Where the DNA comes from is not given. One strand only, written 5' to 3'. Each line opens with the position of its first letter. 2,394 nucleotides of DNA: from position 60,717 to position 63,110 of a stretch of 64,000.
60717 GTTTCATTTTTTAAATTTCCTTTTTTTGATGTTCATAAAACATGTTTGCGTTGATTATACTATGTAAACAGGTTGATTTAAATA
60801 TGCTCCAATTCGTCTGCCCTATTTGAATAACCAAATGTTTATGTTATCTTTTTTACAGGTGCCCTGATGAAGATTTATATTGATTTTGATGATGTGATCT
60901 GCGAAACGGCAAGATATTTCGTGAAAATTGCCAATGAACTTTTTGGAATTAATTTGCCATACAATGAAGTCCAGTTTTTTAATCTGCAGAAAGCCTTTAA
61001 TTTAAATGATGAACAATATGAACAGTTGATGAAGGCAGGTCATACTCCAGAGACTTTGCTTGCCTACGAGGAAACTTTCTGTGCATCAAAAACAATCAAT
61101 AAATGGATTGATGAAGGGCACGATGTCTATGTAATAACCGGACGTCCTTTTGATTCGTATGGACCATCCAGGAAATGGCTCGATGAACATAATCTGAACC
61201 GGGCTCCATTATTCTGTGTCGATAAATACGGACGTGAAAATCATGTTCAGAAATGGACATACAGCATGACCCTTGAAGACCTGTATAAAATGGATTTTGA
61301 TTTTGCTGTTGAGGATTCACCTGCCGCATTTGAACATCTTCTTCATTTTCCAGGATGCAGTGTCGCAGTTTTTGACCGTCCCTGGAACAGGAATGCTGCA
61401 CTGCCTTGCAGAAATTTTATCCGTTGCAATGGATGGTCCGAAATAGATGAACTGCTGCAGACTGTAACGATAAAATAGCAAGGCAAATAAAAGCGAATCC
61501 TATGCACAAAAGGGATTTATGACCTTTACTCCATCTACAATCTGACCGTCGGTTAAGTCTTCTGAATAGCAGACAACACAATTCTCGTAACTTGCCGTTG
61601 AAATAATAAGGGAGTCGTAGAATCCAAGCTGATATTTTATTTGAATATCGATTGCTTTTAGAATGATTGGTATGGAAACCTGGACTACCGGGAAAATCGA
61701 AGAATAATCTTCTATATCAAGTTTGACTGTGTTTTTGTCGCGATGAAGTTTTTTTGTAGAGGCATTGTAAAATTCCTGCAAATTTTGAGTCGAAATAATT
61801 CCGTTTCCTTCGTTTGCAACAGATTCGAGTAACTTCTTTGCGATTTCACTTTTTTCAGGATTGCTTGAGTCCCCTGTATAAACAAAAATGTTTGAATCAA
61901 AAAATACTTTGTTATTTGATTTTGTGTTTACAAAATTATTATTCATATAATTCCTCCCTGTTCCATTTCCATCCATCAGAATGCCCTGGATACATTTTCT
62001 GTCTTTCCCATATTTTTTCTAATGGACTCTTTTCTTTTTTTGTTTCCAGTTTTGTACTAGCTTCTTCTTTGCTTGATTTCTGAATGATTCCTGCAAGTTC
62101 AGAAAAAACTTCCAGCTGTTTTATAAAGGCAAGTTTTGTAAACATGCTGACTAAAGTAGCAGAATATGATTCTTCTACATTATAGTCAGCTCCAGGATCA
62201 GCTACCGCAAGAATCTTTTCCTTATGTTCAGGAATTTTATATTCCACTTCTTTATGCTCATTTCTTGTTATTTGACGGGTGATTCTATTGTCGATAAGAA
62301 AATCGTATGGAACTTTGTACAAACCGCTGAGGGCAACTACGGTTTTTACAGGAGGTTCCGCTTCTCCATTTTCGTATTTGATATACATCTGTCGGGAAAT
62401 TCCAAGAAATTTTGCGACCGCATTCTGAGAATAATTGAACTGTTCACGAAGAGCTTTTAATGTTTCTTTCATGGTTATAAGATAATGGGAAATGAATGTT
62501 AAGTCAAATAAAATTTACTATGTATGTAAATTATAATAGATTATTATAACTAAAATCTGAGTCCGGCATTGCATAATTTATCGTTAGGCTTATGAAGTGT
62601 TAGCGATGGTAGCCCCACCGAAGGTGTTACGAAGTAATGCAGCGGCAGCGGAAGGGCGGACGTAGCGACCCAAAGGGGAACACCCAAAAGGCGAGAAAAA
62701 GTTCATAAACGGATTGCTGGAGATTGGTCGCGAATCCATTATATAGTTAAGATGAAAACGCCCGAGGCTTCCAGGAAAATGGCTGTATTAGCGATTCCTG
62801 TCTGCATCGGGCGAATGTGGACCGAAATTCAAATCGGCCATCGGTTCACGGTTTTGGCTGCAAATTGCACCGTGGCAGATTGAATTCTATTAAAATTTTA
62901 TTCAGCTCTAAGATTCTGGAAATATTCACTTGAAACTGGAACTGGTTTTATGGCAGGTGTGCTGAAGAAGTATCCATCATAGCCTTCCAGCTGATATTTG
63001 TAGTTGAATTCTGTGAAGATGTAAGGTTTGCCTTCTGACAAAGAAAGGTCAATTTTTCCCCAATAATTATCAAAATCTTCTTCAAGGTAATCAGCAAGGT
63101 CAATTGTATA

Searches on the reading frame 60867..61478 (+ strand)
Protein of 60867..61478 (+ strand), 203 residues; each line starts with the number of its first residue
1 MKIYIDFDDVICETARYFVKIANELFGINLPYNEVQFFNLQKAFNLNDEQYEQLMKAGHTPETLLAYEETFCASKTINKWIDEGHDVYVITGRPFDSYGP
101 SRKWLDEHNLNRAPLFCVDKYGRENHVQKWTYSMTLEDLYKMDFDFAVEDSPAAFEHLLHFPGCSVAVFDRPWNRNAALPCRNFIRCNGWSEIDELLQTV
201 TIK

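Call 78: search_protein_families(library=pfam, proteins=[window:60867-61478:+], max_evalue=0.001)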
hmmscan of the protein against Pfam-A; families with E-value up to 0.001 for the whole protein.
window:60867-61478:+ (203 aa): 2 families
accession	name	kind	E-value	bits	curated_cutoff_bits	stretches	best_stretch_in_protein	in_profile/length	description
PF06941.18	NT5C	-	8.6e-11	42.5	24.8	1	3-197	4-174/180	5' nucleotidase, deoxy (Pyrimidine), cytosolic type C protein (NT5C)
PF24694.1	LNS2_PITM1-3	-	0.0001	22.7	27.7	1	73-138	26-91/124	PITM 1-3, LNS2 domain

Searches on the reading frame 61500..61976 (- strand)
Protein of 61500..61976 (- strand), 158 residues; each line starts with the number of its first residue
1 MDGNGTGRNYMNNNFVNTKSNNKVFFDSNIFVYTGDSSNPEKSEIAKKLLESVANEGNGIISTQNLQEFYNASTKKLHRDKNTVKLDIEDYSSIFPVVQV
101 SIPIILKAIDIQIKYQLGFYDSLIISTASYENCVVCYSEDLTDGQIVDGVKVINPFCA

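Call 78: search_protein_families(library=pfam, proteins=[window:61500-61976:-], max_evalue=0.001)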
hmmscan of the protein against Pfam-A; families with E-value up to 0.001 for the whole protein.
window:61500-61976:- (158 aa): 2 families
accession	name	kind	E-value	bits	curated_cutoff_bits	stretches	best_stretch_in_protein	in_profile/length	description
PF01850.27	PIN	-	7.2e-13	49.7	23.6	1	24-138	1-109/120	PIN domain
PF18712.6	DUF5644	-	0.00064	20.1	25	1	9-80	28-97/109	Family of unknown function (DUF5644)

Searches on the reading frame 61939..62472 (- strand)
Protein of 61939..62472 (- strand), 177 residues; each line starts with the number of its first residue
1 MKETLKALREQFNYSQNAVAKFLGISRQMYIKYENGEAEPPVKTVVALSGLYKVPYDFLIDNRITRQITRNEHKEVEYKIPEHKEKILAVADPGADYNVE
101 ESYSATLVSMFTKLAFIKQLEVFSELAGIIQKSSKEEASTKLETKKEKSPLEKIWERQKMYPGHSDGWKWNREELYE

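Call 78: search_protein_families(library=pfam, proteins=[window:61939-62472:-], max_evalue=0.001)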
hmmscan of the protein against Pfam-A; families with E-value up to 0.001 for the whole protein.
window:61939-62472:- (177 aa): 3 families
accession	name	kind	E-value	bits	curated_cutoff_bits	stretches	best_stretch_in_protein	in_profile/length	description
PF01381.28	HTH_3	-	2.9e-15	56.5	23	1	5-59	1-55/55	Helix-turn-helix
PF12844.13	HTH_19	-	5.6e-10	39.4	30.2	1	4-61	3-60/64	Helix-turn-helix domain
PF13560.12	HTH_31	-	3.7e-07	30.8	27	1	4-55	5-57/64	Helix-turn-helix domain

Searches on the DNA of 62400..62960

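Call 54: search_rna_families(source=window, start=62400, end=62960, threshold=evalue, max_evalue=1)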
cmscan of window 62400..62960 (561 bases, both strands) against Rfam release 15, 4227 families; matches with E-value up to 1: 1.
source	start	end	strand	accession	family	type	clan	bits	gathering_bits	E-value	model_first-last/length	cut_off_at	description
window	62759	62815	+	RF03737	mir-8315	Gene; miRNA;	-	24.9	80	0.0064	1-60/60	no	mir-8315 microRNA precursor family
